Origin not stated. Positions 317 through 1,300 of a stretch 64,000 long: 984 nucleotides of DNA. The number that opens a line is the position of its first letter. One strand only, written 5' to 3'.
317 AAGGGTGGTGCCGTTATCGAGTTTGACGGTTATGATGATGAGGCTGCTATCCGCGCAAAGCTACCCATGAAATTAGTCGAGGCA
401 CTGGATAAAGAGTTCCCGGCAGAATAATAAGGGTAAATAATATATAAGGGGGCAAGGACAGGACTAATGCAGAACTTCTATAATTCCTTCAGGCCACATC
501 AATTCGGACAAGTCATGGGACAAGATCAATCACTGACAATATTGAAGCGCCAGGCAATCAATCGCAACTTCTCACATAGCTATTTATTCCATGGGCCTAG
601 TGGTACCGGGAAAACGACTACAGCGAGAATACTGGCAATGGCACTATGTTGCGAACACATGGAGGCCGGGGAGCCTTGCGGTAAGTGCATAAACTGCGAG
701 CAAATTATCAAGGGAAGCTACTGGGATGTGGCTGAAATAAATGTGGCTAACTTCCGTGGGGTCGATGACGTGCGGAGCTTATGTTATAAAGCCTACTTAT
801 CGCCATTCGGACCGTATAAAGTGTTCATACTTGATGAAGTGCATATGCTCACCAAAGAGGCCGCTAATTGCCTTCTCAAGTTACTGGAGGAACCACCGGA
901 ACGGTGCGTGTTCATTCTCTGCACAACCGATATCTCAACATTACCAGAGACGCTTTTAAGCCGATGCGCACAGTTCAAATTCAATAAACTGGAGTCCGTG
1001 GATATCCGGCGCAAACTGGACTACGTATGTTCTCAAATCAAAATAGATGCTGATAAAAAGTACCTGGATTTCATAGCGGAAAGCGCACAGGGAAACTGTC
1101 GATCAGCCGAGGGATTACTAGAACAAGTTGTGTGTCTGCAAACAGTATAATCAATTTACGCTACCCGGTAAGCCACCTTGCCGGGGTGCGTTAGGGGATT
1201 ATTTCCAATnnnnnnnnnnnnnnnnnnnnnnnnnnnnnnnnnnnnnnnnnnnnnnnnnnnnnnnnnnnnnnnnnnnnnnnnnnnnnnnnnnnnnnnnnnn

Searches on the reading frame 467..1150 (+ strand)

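Call 76: search_protein_families(library=phrogs, proteins=[window:467-1150:+], max_evalue=0.001)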
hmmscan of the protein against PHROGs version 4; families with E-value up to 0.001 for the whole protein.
window:467-1150:+ (227 aa): 10 families
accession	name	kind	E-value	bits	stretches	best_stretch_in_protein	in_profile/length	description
phrog_5846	-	DNA, RNA and nucleotide metabolism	4.7e-62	211.4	1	1-222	3-203/380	clamp loader of DNA polymerase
phrog_168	-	DNA, RNA and nucleotide metabolism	4.9e-24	86.6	1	5-219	12-208/314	clamp loader of DNA polymerase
phrog_11838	-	DNA, RNA and nucleotide metabolism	6.6e-20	72.7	2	71-218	51-202/420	clamp loader of DNA polymerase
phrog_22983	-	unknown function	1.9e-10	41.8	1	98-170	19-94/324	-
phrog_3757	-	unknown function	6.6e-06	26.8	0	36-60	126-150/367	-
phrog_10401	-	other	2.1e-05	24.5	1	29-62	452-486/667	ATPase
phrog_7485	-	unknown function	0.00011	22.2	1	35-59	226-250/430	-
phrog_296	-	integration and excision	0.00026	20.8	0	40-58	322-340/626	DNA transposition protein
phrog_7998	-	unknown function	0.00035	20.8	0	26-153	29-152/339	-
phrog_4871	-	other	0.00065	19.2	0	38-61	498-521/764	ATP-dependent protease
